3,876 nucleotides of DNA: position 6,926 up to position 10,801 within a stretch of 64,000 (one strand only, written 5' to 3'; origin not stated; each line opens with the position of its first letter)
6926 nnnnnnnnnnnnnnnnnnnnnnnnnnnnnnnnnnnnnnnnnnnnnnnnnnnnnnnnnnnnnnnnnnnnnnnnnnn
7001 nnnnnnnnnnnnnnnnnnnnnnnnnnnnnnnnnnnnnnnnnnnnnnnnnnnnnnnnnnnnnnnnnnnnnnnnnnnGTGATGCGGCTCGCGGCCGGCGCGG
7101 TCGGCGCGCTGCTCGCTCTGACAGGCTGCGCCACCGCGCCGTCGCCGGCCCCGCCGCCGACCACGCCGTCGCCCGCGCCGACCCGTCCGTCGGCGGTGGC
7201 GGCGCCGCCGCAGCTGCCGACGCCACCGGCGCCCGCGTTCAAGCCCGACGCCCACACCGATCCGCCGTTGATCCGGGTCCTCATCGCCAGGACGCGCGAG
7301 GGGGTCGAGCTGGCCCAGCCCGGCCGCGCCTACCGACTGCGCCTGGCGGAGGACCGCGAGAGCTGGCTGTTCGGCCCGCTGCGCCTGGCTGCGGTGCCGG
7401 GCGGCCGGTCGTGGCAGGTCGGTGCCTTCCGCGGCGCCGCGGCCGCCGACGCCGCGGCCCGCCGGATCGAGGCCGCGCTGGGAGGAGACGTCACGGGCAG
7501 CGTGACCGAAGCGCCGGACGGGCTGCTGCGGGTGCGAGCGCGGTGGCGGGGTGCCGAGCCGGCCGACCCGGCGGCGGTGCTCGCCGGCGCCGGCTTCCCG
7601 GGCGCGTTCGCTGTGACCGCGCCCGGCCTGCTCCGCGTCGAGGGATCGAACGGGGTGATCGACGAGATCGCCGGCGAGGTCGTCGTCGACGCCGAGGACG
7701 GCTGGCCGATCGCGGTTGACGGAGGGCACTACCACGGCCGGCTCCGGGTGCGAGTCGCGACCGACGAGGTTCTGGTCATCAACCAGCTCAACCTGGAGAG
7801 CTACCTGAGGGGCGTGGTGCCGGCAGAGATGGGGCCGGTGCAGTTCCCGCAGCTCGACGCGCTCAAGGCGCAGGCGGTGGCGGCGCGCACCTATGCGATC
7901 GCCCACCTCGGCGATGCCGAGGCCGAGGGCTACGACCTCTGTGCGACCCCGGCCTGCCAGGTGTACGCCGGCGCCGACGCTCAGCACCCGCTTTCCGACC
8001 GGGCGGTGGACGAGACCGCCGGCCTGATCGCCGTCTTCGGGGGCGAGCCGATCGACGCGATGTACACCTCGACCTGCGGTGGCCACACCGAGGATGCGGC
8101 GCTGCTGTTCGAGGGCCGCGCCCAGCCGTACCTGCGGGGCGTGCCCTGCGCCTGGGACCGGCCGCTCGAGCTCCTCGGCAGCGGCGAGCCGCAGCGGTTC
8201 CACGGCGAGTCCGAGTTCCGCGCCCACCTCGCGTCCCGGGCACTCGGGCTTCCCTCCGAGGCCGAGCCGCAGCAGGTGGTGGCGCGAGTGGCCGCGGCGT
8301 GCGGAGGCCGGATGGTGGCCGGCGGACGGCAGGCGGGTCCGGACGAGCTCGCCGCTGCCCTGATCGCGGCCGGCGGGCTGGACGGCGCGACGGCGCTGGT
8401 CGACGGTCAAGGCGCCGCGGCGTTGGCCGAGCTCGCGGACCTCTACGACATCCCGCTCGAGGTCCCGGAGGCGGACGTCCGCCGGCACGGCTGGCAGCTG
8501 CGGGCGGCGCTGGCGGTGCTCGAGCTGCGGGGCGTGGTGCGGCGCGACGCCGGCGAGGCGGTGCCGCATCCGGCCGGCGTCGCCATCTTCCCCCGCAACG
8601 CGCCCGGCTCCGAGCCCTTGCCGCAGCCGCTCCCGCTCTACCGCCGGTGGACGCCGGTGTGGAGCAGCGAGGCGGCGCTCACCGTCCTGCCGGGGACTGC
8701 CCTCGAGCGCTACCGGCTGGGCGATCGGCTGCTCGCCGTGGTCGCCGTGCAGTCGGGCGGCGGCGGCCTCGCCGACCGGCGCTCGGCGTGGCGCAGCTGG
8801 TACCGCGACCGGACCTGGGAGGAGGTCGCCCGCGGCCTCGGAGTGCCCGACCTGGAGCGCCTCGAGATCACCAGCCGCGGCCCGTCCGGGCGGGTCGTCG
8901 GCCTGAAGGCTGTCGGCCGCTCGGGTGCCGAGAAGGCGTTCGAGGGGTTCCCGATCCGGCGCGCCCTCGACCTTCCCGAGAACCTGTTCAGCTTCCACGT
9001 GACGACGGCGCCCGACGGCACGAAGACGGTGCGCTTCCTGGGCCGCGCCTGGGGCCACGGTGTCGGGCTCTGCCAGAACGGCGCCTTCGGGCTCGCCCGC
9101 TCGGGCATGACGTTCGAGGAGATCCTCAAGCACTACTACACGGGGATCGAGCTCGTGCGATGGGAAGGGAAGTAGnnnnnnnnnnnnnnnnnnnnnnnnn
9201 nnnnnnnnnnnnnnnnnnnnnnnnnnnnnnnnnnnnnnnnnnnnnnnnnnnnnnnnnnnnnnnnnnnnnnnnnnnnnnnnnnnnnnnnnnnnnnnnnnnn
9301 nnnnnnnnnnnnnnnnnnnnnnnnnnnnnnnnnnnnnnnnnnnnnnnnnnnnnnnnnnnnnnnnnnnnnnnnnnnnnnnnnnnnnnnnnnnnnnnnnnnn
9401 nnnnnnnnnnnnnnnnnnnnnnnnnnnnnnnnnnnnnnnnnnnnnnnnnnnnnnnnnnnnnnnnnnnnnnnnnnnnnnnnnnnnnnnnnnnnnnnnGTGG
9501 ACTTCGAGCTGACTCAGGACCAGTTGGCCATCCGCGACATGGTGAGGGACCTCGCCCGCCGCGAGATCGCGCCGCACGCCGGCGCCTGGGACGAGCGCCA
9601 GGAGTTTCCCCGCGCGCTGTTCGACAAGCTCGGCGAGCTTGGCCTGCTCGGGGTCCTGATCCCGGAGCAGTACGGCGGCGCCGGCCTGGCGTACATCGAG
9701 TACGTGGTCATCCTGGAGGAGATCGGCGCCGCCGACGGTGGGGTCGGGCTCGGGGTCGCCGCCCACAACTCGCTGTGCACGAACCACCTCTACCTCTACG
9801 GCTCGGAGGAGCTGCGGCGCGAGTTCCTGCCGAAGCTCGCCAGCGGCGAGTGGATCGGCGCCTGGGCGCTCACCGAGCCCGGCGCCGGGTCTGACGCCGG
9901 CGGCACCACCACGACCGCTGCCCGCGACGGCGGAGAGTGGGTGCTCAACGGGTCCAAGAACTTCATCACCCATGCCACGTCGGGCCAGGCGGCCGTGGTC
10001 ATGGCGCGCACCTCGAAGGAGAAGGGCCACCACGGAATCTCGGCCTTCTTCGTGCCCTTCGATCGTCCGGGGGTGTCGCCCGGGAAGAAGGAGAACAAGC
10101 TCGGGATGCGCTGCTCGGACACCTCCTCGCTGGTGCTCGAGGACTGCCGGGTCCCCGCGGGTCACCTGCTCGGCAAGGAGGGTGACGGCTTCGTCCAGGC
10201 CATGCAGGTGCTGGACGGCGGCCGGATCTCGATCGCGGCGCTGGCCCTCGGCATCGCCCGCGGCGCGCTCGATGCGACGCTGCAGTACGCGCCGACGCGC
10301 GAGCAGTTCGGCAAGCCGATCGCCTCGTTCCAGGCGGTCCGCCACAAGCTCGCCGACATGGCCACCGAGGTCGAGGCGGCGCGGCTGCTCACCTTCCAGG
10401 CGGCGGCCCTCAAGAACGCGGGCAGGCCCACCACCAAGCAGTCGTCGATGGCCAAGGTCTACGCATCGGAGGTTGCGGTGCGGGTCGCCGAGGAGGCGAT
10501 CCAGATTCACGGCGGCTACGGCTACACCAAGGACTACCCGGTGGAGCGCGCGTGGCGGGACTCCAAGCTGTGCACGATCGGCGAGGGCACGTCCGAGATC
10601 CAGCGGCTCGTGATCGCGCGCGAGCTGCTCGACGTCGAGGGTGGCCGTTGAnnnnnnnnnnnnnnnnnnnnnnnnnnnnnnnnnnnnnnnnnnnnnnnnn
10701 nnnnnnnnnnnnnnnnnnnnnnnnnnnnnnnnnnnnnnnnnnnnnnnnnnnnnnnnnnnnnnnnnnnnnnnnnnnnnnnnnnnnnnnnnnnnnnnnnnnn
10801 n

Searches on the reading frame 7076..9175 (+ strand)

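Call 66: search_protein_families(library=pfam, proteins=[window:7076-9175:+], max_evalue=0.00001)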
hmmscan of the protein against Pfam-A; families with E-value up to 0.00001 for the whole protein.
window:7076-9175:+ (699 aa): 1 family
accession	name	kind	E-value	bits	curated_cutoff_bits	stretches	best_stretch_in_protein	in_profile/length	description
PF08486.15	SpoIID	-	4.4e-24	85.4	23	1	230-320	3-96/97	Stage II sporulation protein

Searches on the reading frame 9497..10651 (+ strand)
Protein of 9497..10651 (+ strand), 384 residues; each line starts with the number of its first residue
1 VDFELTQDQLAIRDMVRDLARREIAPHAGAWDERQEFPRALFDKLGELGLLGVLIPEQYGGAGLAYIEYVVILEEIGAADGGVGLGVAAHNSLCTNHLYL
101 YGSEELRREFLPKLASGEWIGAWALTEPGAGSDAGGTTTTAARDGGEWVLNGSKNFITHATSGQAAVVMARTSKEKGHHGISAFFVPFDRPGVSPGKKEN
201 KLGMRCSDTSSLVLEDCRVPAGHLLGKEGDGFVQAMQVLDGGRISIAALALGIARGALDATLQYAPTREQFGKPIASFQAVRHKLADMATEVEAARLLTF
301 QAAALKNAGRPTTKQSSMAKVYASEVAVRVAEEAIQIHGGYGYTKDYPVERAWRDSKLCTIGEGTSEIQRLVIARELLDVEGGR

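Call 66: search_protein_families(library=pfam, proteins=[window:9497-10651:+], max_evalue=0.00001)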
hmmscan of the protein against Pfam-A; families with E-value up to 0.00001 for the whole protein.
window:9497-10651:+ (384 aa): 4 families
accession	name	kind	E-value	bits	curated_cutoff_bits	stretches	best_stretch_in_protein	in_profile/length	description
PF00441.29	Acyl-CoA_dh_1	-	3e-58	196.7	22.4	1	229-378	1-150/150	Acyl-CoA dehydrogenase, C-terminal domain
PF02771.21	Acyl-CoA_dh_N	-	3.1e-41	140.7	22.9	1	6-118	1-113/113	Acyl-CoA dehydrogenase, N-terminal domain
PF08028.16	Acyl-CoA_dh_2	-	5.1e-29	101.7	22.7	1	245-361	2-128/134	Acyl-CoA dehydrogenase, C-terminal domain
PF02770.24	Acyl-CoA_dh_M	-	1.3e-26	93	33.3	1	122-217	1-97/97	Acyl-CoA dehydrogenase, middle domain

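Call 71: find_encoding_contigs(protein=window:9497-10648:+, flank=1500, max_places=4)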
Protein seq(384 aa) (384 aa): 18 contigs read that carry it; 4 places shown.
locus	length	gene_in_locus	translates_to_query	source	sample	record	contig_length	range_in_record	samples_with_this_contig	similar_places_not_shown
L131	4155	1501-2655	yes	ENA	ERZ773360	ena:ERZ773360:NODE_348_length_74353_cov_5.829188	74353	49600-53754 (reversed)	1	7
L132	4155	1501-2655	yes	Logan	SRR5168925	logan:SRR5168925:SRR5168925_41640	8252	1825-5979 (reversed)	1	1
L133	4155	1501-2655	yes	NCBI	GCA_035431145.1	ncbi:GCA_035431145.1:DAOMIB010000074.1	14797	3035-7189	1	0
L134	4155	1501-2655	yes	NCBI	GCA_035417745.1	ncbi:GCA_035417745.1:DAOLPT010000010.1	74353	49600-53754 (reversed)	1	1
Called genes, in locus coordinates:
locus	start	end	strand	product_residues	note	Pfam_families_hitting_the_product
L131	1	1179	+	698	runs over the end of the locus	PF08486:SpoIID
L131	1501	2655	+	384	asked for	PF02771:Acyl-CoA_dh_N, PF02770:Acyl-CoA_dh_M, PF00441:Acyl-CoA_dh_1, PF08028:Acyl-CoA_dh_2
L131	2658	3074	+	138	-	PF00903:Glyoxalase, PF13468:Glyoxalase_3, PF13669:Glyoxalase_4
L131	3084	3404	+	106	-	-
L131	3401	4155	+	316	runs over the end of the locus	PF00092:VWA (weak), PF13519:VWA_2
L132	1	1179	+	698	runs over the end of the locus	PF08486:SpoIID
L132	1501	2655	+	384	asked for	PF02771:Acyl-CoA_dh_N, PF02770:Acyl-CoA_dh_M, PF00441:Acyl-CoA_dh_1, PF08028:Acyl-CoA_dh_2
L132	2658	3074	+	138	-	PF00903:Glyoxalase, PF13468:Glyoxalase_3, PF13669:Glyoxalase_4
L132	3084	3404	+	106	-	-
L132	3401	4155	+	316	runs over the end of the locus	PF00092:VWA (weak), PF13519:VWA_2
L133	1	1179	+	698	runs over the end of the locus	PF08486:SpoIID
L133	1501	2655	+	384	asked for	PF02771:Acyl-CoA_dh_N, PF02770:Acyl-CoA_dh_M, PF00441:Acyl-CoA_dh_1, PF08028:Acyl-CoA_dh_2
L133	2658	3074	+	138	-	PF00903:Glyoxalase, PF13468:Glyoxalase_3, PF13669:Glyoxalase_4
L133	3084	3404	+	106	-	-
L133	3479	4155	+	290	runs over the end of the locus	PF00092:VWA (weak), PF13519:VWA_2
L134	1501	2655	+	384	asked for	PF02771:Acyl-CoA_dh_N, PF02770:Acyl-CoA_dh_M, PF00441:Acyl-CoA_dh_1, PF08028:Acyl-CoA_dh_2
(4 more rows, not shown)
